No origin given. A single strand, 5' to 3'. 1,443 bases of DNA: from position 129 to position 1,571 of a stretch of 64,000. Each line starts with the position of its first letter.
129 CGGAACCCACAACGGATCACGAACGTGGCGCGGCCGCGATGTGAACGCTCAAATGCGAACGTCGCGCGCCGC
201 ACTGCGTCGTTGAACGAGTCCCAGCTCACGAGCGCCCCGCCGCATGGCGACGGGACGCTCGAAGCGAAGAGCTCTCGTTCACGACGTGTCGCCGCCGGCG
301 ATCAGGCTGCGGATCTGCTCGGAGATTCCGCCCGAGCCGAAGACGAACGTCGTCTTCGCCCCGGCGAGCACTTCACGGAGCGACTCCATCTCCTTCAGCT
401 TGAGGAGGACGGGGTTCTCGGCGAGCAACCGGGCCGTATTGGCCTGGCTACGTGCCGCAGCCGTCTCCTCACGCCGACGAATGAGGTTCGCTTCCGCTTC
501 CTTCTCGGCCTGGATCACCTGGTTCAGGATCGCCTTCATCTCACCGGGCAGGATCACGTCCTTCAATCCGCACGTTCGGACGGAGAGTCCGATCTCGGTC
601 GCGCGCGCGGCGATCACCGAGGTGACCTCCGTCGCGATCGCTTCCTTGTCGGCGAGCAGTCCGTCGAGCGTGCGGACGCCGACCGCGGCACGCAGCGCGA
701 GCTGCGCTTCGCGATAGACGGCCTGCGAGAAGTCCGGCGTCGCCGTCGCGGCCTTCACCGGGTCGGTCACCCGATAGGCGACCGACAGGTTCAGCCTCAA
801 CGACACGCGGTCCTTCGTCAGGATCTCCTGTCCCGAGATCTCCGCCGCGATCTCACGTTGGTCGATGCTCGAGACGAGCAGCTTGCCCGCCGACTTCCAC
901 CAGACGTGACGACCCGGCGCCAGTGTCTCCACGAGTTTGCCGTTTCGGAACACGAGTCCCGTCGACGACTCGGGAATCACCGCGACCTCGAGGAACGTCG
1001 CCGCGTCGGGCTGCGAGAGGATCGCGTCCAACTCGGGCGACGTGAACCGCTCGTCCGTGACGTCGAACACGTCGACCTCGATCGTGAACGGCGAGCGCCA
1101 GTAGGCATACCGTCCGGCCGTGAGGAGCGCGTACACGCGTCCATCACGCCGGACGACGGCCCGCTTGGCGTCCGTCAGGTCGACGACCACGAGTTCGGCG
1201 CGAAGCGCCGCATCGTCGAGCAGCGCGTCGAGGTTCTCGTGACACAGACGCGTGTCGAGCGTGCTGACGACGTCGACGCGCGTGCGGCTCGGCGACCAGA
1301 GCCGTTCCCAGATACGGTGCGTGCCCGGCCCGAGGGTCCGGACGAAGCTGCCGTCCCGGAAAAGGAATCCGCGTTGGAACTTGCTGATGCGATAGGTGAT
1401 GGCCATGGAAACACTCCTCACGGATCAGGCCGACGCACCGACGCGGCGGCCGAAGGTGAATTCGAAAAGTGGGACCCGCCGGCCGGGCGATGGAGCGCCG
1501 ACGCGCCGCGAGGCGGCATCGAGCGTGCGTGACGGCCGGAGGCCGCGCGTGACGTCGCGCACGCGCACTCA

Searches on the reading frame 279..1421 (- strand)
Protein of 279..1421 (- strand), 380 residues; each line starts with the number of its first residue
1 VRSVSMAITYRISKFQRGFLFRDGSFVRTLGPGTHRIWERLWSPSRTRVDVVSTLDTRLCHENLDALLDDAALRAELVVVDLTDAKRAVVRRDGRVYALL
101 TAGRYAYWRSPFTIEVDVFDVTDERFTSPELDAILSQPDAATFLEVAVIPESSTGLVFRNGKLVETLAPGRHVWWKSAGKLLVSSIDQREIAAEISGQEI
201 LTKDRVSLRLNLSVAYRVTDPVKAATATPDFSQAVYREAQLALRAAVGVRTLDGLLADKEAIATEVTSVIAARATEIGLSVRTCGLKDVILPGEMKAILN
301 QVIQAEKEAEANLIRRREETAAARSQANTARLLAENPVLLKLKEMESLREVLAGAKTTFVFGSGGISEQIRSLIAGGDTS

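Call 32: search_protein_families(library=pfam, proteins=[window:279-1421:-], max_evalue=0.001)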
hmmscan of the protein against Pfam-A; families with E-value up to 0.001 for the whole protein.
window:279-1421:- (380 aa): 1 family
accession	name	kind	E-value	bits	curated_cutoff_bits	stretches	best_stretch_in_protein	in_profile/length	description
PF01145.31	Band_7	-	3.1e-28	99.5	23.6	1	148-319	2-175/176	SPFH domain / Band 7 family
